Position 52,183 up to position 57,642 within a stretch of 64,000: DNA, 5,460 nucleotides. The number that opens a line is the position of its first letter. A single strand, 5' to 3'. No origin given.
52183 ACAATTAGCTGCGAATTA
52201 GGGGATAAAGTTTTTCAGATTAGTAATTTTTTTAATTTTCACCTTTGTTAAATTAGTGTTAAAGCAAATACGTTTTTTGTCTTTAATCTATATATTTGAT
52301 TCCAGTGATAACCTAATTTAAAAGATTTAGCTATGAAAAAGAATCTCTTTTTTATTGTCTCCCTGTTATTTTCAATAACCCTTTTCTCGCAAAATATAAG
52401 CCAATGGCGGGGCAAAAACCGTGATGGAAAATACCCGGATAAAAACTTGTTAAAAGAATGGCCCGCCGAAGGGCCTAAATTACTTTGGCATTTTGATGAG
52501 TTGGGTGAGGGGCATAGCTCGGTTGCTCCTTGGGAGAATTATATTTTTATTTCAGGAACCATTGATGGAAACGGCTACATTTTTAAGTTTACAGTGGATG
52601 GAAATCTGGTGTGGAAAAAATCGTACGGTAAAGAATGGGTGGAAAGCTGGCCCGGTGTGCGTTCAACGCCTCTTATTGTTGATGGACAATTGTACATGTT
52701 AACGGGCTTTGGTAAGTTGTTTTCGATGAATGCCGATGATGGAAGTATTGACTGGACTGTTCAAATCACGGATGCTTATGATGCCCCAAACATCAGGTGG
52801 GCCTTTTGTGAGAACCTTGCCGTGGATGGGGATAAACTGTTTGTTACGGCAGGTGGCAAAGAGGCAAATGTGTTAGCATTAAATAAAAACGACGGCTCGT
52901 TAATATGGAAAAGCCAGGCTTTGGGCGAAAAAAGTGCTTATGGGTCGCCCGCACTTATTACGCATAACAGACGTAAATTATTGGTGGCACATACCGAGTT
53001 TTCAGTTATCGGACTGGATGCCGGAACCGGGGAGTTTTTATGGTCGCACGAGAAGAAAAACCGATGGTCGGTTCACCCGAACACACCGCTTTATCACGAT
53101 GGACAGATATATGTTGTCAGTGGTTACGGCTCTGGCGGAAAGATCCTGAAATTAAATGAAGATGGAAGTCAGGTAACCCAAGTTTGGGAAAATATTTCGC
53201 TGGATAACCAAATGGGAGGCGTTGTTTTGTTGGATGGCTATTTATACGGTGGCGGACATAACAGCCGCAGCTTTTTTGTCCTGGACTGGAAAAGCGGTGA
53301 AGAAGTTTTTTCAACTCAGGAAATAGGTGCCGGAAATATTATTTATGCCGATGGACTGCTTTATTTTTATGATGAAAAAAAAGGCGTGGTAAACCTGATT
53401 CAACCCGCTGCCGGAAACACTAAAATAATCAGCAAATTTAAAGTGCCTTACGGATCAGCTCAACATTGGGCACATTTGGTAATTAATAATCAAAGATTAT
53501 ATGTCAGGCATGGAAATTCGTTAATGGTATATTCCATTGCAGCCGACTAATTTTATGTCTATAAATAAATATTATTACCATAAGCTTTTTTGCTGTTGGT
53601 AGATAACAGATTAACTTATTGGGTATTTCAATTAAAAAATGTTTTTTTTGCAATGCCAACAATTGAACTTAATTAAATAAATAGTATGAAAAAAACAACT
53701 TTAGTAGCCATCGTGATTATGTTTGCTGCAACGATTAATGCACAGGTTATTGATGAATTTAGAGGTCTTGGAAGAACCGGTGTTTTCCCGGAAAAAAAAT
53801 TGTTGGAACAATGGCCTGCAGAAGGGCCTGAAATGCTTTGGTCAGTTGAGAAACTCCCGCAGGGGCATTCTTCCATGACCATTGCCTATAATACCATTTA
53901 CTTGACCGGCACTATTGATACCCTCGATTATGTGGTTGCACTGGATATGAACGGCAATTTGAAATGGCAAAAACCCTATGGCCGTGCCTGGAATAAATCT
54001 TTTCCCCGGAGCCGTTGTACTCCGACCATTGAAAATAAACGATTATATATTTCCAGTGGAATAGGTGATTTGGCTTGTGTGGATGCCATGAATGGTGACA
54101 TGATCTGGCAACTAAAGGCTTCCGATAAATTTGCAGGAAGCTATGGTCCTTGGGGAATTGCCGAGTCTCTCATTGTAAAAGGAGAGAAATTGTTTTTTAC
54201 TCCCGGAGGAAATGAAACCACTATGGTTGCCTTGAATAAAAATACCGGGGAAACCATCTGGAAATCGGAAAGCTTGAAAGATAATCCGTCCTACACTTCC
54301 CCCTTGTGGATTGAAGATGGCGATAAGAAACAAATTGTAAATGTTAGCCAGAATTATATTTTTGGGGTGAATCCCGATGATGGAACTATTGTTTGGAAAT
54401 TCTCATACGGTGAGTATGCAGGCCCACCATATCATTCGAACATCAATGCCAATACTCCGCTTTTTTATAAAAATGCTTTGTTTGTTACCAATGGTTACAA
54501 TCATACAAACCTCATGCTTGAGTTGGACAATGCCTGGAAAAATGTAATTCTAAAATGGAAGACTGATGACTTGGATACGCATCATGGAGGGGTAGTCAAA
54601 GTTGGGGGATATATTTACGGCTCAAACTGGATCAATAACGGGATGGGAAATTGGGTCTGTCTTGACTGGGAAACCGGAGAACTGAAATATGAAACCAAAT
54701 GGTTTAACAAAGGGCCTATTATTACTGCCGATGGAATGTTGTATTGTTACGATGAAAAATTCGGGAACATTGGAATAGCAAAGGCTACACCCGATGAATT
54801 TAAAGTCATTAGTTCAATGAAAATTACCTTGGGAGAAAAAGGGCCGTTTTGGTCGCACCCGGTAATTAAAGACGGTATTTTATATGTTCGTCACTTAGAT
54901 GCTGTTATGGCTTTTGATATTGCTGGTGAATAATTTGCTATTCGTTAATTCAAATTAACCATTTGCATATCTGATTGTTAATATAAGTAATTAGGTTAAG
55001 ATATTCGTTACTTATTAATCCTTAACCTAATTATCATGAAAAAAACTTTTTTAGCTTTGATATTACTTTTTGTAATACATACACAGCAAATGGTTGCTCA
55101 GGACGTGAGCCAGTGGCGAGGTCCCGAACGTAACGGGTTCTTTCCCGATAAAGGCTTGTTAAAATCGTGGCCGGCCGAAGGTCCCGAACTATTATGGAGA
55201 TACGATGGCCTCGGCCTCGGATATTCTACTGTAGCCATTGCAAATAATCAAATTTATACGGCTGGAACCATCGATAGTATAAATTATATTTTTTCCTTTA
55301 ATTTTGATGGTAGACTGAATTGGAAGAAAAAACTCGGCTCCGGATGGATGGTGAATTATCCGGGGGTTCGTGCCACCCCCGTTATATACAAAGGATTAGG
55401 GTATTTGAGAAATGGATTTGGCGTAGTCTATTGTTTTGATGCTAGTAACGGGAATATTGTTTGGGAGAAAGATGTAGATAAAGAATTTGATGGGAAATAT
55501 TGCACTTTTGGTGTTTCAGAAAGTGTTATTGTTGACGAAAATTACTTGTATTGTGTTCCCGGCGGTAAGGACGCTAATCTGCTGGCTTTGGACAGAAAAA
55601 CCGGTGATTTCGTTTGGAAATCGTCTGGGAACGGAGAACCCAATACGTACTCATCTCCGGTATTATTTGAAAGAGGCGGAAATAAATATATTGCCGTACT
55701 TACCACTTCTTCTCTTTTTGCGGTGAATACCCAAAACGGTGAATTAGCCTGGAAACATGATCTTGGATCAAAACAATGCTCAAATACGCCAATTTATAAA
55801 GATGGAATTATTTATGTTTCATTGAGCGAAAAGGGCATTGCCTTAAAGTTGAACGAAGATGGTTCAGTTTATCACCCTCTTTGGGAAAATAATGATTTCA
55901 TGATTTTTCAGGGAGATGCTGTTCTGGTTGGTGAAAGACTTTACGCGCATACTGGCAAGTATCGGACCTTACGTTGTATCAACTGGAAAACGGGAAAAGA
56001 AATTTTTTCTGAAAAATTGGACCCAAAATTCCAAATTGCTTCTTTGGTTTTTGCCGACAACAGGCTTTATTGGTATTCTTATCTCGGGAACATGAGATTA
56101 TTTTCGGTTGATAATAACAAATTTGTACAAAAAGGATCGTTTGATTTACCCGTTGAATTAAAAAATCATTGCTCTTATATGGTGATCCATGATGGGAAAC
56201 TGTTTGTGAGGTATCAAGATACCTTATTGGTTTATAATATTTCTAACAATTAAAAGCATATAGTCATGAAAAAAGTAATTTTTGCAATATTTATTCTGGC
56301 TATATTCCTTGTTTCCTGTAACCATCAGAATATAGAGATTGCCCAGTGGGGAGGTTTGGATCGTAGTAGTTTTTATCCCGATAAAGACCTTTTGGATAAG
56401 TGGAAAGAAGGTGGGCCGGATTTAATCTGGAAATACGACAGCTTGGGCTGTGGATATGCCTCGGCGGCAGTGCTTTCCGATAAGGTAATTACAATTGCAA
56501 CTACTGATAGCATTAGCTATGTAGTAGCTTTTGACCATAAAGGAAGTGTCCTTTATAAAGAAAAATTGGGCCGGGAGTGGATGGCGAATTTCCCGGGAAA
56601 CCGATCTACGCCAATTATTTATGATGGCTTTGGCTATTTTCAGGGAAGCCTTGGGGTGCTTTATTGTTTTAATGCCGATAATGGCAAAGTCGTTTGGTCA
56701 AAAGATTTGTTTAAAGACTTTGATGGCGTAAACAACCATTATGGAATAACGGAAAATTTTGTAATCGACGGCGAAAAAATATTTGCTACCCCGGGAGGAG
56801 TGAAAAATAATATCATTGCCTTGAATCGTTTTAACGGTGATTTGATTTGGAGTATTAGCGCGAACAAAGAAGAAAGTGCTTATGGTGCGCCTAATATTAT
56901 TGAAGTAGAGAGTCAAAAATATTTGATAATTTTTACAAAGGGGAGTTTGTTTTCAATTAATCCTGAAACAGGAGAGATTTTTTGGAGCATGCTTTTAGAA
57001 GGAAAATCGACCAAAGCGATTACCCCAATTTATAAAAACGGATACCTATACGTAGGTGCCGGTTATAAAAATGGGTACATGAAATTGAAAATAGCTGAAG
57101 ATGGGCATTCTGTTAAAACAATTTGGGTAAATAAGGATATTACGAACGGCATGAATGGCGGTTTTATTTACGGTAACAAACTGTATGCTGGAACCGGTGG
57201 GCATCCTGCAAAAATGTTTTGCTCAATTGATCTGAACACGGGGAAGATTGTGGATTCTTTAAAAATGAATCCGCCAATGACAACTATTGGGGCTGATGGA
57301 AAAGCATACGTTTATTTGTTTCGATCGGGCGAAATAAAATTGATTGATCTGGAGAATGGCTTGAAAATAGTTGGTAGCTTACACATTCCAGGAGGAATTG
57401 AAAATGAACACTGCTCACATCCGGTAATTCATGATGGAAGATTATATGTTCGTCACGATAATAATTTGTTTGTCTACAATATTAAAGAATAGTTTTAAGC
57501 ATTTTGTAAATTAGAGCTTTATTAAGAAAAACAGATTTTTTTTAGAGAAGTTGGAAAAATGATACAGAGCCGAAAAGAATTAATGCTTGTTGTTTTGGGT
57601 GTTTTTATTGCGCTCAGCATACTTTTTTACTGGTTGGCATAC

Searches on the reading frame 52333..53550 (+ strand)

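Call 3: search_protein_families(library=pfam, proteins=[window:52333-53550:+], max_evalue=0.01)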
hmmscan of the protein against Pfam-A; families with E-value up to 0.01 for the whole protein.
window:52333-53550:+ (405 aa): 5 families
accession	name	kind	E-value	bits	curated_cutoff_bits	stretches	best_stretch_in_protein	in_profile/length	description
PF13360.13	PQQ_2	-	2.6e-24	86.6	27.6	2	161-363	28-229/233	Outer membrane protein assembly factor BamB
PF13570.13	Beta-prop_ACSF4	-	1.5e-10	41.4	133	1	89-283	38-209/329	Beta-alanine-activating enzyme, beta-propeller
PF01011.28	PQQ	-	6.7e-09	35.4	26.7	1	108-147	48-87/595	Glucose/ethanol/alcohol dehydrogenase, beta-propeller domain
PF25293.1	Beta-prop_EMC1_N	-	0.0004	20.6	34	1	131-275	45-183/219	EMC1 N-terminal beta-propeller domain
PF21959.2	DUF6923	-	0.0032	17.7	27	0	256-372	97-222/234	Repeat of unknown function (DUF6923)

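Call 4: search_protein_families(library=ncbifam, proteins=[window:52333-53550:+], max_evalue=0.01)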
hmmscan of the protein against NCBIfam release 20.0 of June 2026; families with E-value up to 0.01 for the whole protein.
window:52333-53550:+ (405 aa): 6 families
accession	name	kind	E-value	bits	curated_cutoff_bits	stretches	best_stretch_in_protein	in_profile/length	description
TIGR03300.1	assembly_YfgL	equivalog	8e-16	57.7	285.2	1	87-261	37-195/377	outer membrane protein assembly factor BamB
TIGR03075.1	PQQ_enz_alc_DH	subfamily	1.3e-13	50.4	480.05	1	93-238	50-196/530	PQQ-dependent dehydrogenase, methanol/ethanol family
NF008351.0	PRK11138.1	equivalog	1.1e-11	43.9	423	2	88-261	42-210/394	outer membrane protein assembly factor BamB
TIGR04528.1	acido_non_PQQ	subfamily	4.8e-08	32.2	650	1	176-266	399-485/493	acido-empty-quinoprotein group A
NF053615.1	SerThrKinAfsKStmc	equivalog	2.7e-06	26.3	1300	1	88-347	548-791/809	protein serine/threonine kinase AfsK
TIGR03074.1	PQQ_membr_DH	subfamily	0.0014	16.6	832.65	0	110-151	206-247/783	membrane-bound PQQ-dependent dehydrogenase, glucose/quinate/shikimate family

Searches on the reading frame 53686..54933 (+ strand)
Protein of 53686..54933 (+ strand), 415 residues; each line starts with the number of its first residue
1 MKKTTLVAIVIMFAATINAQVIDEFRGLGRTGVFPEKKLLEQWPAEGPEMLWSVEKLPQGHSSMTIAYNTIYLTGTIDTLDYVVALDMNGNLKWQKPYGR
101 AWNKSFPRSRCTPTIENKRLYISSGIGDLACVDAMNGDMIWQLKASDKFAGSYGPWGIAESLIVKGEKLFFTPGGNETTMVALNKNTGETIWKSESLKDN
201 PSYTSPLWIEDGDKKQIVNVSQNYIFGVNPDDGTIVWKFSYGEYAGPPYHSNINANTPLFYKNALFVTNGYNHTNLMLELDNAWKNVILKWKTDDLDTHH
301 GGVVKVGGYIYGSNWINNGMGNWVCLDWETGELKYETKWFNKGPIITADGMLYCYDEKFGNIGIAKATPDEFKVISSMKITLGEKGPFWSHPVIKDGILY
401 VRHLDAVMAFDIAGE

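Call 3: search_protein_families(library=pfam, proteins=[window:53686-54933:+], max_evalue=0.01)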
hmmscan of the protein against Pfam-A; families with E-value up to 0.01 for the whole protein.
window:53686-54933:+ (415 aa): 3 families
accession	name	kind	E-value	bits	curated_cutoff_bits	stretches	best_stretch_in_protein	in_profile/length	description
PF13360.13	PQQ_2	-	4.8e-19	69.4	27.6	1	82-332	4-228/233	Outer membrane protein assembly factor BamB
PF13570.13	Beta-prop_ACSF4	-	1.1e-08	35.3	133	1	89-257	80-225/329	Beta-alanine-activating enzyme, beta-propeller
PF01011.28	PQQ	-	1.1e-05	24.8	26.7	0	105-147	45-87/595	Glucose/ethanol/alcohol dehydrogenase, beta-propeller domain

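Call 4: search_protein_families(library=ncbifam, proteins=[window:53686-54933:+], max_evalue=0.01)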
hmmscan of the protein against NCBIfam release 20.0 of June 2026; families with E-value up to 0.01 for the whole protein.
window:53686-54933:+ (415 aa): 3 families
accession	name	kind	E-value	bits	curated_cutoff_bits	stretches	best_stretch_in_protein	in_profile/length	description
NF008351.0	PRK11138.1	equivalog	1.6e-12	46.6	423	1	87-241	41-188/394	outer membrane protein assembly factor BamB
TIGR03300.1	assembly_YfgL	equivalog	2.9e-11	42.7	285.2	1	91-240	41-172/377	outer membrane protein assembly factor BamB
TIGR03075.1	PQQ_enz_alc_DH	subfamily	2e-07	30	480.05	1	111-204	63-156/530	PQQ-dependent dehydrogenase, methanol/ethanol family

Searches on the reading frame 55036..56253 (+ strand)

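Call 3: search_protein_families(library=pfam, proteins=[window:55036-56253:+], max_evalue=0.01)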
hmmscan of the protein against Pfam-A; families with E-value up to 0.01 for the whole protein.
window:55036-56253:+ (405 aa): 5 families
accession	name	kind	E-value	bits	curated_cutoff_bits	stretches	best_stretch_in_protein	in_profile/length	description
PF13360.13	PQQ_2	-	2.9e-22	79.9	27.6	1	91-324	12-231/233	Outer membrane protein assembly factor BamB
PF13570.13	Beta-prop_ACSF4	-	2.9e-14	53.6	133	1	50-258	123-315/329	Beta-alanine-activating enzyme, beta-propeller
PF01011.28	PQQ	-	3e-07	30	26.7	0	111-191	49-135/595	Glucose/ethanol/alcohol dehydrogenase, beta-propeller domain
PF23727.1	Beta-prop_FAM234A_B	-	1.2e-06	27.8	26.4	1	131-210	54-131/467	FAM234A/B beta-propeller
PF25293.1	Beta-prop_EMC1_N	-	1.7e-05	25.1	34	1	134-252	46-157/219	EMC1 N-terminal beta-propeller domain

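Call 4: search_protein_families(library=ncbifam, proteins=[window:55036-56253:+], max_evalue=0.01)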
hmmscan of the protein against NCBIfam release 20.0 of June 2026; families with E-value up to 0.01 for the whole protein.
window:55036-56253:+ (405 aa): 5 families
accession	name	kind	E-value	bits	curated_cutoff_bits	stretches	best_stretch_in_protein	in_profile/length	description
NF008351.0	PRK11138.1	equivalog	4e-14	51.9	423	1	89-244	41-189/394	outer membrane protein assembly factor BamB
TIGR03300.1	assembly_YfgL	equivalog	7.5e-14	51.2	285.2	1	91-242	39-172/377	outer membrane protein assembly factor BamB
TIGR03075.1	PQQ_enz_alc_DH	subfamily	4.9e-13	48.5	480.05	1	101-201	56-151/530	PQQ-dependent dehydrogenase, methanol/ethanol family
TIGR04528.1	acido_non_PQQ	subfamily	5.3e-12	45.3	650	2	128-230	400-491/493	acido-empty-quinoprotein group A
NF053615.1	SerThrKinAfsKStmc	equivalog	0.00011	21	1300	1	105-261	650-789/809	protein serine/threonine kinase AfsK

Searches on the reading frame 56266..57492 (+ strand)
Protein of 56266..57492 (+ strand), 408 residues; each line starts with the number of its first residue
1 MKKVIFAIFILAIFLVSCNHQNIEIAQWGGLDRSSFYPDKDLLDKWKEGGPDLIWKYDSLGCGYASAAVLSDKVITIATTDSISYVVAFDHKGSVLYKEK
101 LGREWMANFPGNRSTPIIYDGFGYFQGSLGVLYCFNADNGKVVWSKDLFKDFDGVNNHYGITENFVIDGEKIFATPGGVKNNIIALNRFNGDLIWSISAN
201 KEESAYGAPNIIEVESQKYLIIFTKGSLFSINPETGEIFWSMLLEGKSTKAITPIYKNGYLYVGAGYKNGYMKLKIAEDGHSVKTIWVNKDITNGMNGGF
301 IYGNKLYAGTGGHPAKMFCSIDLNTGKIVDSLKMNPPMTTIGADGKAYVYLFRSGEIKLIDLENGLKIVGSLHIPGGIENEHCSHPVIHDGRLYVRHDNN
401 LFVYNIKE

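Call 3: search_protein_families(library=pfam, proteins=[window:56266-57492:+], max_evalue=0.01)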
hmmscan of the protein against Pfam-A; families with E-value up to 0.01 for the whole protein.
window:56266-57492:+ (408 aa): 4 families
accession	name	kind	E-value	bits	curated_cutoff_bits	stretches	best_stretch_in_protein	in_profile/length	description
PF13360.13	PQQ_2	-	6.1e-16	59.2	27.6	1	85-329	4-230/233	Outer membrane protein assembly factor BamB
PF13570.13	Beta-prop_ACSF4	-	5.1e-12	46.3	133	1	128-403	69-326/329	Beta-alanine-activating enzyme, beta-propeller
PF25293.1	Beta-prop_EMC1_N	-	0.00088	19.4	34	0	182-296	86-203/219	EMC1 N-terminal beta-propeller domain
PF12894.13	ANAPC4_WD40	-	0.0027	18.4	22.9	0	180-204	15-39/91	Anaphase-promoting complex subunit 4 WD40 domain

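Call 4: search_protein_families(library=ncbifam, proteins=[window:56266-57492:+], max_evalue=0.01)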
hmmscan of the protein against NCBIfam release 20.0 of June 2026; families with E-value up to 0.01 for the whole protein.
window:56266-57492:+ (408 aa): 5 families
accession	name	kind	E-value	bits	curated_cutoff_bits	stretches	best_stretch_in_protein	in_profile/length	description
NF008351.0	PRK11138.1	equivalog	2.8e-10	39.3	423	1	115-283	64-228/394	outer membrane protein assembly factor BamB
TIGR03075.1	PQQ_enz_alc_DH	subfamily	7.9e-09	34.6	480.05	1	111-243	60-198/530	PQQ-dependent dehydrogenase, methanol/ethanol family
TIGR03300.1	assembly_YfgL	equivalog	8.1e-09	34.6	285.2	1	112-262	57-194/377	outer membrane protein assembly factor BamB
TIGR04528.1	acido_non_PQQ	subfamily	6.6e-07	28.5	650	1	119-230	390-490/493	acido-empty-quinoprotein group A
NF041516.1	PA2928_fam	subfamily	0.0003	20.3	70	0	175-239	63-124/376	PA2928 family protein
